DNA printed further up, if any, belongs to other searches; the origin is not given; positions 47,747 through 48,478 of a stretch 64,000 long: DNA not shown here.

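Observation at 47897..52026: Four-gene, stop/start-overlapping module: orphan protein, KaiC-like ATPase, sensorless GGDEF/pseudo-kinase, Crp-like regulator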

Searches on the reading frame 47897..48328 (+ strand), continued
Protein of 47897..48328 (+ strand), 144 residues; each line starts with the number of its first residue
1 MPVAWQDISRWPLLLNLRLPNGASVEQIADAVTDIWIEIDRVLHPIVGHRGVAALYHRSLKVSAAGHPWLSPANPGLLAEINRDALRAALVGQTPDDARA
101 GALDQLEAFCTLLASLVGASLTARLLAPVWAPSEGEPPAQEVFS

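Call 82: search_protein_representatives(alignment_id=A1)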
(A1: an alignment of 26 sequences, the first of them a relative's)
Query: 26 sequences, 144 profile positions. Proteins with E-value up to 0.001 (for the whole library): 3291; up to 1e-10: 1717; up to 1e-30: 382. The best 150 are listed.
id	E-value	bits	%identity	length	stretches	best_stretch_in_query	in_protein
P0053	2.0e-52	193.3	-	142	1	3-143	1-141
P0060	2.4e-52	193.0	-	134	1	11-143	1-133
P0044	2.1e-51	190.0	-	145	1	1-143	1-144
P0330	5.6e-51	188.6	-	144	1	1-143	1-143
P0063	6.2e-50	185.2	-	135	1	11-143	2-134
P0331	1.4e-49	184.0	-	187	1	2-143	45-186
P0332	1.7e-49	183.7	-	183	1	2-142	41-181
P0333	3.9e-49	182.6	-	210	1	8-142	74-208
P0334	6.3e-49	181.9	-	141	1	3-144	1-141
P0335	1.5e-48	180.7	-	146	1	8-143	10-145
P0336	4.3e-48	179.2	-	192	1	1-143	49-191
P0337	1.7e-47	177.3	-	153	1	3-143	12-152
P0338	1.0e-46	174.8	-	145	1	2-143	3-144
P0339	1.8e-46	174.0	-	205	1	5-144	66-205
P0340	2.3e-46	173.6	-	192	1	1-143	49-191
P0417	1.3e-38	148.5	-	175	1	19-142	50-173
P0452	1.4e-37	145.1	-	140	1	3-144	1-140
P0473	4.9e-37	143.4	-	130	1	19-143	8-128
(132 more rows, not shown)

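Call 83: find_encoding_contigs(protein=P0452, flank=5000, max_places=2)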
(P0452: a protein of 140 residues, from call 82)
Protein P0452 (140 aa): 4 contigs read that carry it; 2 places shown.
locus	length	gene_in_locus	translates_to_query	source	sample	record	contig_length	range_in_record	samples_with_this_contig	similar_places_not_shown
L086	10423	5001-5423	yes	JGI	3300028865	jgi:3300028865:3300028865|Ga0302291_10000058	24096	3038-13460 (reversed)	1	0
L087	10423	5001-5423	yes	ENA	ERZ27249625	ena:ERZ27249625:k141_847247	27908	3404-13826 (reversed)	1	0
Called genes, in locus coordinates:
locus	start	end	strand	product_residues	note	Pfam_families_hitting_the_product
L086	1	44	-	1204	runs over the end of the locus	PF01855:POR_N, PF17147:PFOR_II, PF01558:POR, PF10371:EKR, PF12838:Fer4_7, PF13183:Fer4_8, PF13187:Fer4_9, PF13237:Fer4_10, +8 more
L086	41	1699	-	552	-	PF14691:Fer4_20, PF13738:Pyr_redox_3 (faint), PF00070:Pyr_redox (faint), PF01266:DAO (faint), PF07992:Pyr_redox_2, PF12831:FAD_oxidored (faint), PF13450:NAD_binding_8 (weak)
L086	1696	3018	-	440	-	PF07690:MFS_1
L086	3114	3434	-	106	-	PF13591:MerR_2 (weak)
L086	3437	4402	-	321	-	PF00226:DnaJ, PF01556:DnaJ_C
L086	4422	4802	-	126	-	-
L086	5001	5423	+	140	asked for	-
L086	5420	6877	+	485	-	PF00154:RecA_N (faint), PF03796:DnaB_C (faint), PF05625:PAXNEB (faint), PF06745:ATPase, PF13481:AAA_25, PF23442:DUF7125 (faint), PF00004:AAA (faint), PF06745:ATPase, +7 more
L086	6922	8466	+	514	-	PF00512:HisKA, PF02518:HATPase_c, PF00072:Response_reg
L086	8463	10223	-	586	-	PF00990:GGDEF, PF00512:HisKA, PF02518:HATPase_c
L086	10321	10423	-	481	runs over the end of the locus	PF02321:OEP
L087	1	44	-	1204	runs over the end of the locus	PF01855:POR_N, PF17147:PFOR_II, PF01558:POR, PF10371:EKR, PF12838:Fer4_7, PF13183:Fer4_8, PF13187:Fer4_9, PF13237:Fer4_10, +8 more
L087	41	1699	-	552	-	PF14691:Fer4_20, PF13738:Pyr_redox_3 (faint), PF00070:Pyr_redox (faint), PF01266:DAO (faint), PF07992:Pyr_redox_2, PF12831:FAD_oxidored (faint), PF13450:NAD_binding_8 (weak)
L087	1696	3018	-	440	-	PF07690:MFS_1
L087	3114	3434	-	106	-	PF13591:MerR_2 (weak)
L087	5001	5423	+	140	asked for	-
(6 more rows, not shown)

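Call 85: find_encoding_contigs(protein=P0473, flank=5000, max_places=2)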
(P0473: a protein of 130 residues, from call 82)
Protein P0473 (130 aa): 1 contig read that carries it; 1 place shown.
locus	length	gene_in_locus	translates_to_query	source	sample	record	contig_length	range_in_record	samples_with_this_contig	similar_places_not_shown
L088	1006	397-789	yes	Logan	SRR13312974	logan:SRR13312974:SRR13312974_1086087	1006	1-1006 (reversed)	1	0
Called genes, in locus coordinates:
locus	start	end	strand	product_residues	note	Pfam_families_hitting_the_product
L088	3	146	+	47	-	?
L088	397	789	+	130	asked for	-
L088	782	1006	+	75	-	?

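Call 86: find_encoding_contigs(protein=P0417, flank=5000, max_places=2)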
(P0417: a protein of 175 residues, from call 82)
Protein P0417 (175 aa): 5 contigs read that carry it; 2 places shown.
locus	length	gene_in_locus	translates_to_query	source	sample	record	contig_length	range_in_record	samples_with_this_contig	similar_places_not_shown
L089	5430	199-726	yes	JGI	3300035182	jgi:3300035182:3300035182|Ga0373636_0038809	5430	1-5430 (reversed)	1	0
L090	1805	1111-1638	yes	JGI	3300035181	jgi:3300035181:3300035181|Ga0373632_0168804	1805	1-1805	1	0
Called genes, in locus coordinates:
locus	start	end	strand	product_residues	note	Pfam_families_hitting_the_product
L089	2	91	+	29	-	?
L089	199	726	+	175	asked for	-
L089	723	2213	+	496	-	PF03796:DnaB_C (faint), PF06745:ATPase, PF13481:AAA_25, PF23442:DUF7125 (faint), PF05729:NACHT (faint), PF13191:AAA_16 (faint), PF13401:AAA_22 (faint), PF06745:ATPase, +4 more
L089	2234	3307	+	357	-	PF00512:HisKA, PF02518:HATPase_c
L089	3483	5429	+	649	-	?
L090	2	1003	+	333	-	?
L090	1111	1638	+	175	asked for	-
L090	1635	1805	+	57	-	?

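Call 92: search_solved_structures(query=A1, max_evalue=1)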
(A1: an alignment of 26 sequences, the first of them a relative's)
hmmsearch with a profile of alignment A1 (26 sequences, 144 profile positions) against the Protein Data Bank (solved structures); distinct sequences matched with E-value up to 1: 1.
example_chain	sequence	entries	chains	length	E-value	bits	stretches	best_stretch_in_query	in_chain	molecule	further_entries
1gq9_A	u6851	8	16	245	0.98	12.6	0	43-97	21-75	3-DEOXY-MANNO-OCTULOSONATE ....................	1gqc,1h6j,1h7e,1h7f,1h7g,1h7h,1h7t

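Call 93: search_protein_families(library=pfam, alignment_id=A1, max_evalue=0.01)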
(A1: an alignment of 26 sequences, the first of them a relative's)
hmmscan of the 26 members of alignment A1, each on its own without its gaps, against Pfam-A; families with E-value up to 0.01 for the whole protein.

A. member 1, P0001 (144 aa): 0 families

B. families by the number of members that match (of 26 scanned): 1 family
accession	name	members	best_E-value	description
PF07729.17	FCD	2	0.0012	FCD domain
